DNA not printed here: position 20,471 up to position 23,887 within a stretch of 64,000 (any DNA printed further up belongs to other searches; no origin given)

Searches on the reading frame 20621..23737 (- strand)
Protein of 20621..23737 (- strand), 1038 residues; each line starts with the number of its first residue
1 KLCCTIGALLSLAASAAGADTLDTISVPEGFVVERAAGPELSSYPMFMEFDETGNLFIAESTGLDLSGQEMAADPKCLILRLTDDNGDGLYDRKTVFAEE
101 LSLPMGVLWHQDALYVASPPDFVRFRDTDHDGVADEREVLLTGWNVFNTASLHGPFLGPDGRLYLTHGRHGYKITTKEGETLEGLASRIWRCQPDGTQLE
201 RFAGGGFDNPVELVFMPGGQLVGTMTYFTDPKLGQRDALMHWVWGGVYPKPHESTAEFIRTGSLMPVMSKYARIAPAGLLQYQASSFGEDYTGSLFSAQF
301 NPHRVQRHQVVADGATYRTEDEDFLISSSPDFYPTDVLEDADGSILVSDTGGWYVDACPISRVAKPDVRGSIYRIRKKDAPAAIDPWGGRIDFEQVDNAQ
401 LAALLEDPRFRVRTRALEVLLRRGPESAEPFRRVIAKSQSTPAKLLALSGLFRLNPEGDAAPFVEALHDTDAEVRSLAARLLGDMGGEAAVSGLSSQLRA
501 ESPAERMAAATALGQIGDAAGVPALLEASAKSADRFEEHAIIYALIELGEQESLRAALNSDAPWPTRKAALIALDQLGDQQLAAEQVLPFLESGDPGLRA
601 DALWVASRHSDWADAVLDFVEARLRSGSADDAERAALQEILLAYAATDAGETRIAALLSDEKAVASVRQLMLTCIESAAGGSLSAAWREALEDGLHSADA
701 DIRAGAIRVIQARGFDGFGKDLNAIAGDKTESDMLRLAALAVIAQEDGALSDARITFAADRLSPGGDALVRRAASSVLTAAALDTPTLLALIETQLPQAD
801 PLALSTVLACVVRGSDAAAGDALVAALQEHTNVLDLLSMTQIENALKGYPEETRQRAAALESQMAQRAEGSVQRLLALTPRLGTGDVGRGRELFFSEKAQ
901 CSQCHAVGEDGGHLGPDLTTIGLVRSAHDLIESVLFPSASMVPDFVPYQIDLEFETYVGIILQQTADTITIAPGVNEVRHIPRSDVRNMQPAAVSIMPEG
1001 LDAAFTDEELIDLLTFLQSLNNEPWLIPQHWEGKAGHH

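Call 46: search_protein_families(library=pfam, proteins=[window:20621-23737:-], max_evalue=0.001)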
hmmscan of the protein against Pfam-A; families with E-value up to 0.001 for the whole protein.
window:20621-23737:- (1038 aa): 5 families
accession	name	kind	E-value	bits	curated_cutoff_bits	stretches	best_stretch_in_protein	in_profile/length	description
PF23500.1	DUF7133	-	1.3e-46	160.1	27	1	20-350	4-347/385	Domain of unknown function (DUF7133)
PF13646.12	HEAT_2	-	5.5e-20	71.9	27.7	2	461-545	2-87/88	HEAT repeats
PF03130.22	HEAT_PBS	-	1.7e-05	25.3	20.9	1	506-529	2-25/27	PBS lyase HEAT-like repeat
PF02985.28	HEAT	-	8.3e-05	22.9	23.5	0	463-485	5-27/31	HEAT repeat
PF00034.26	Cytochrom_C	-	0.00018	23.2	21.3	0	889-926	3-38/90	Cytochrome c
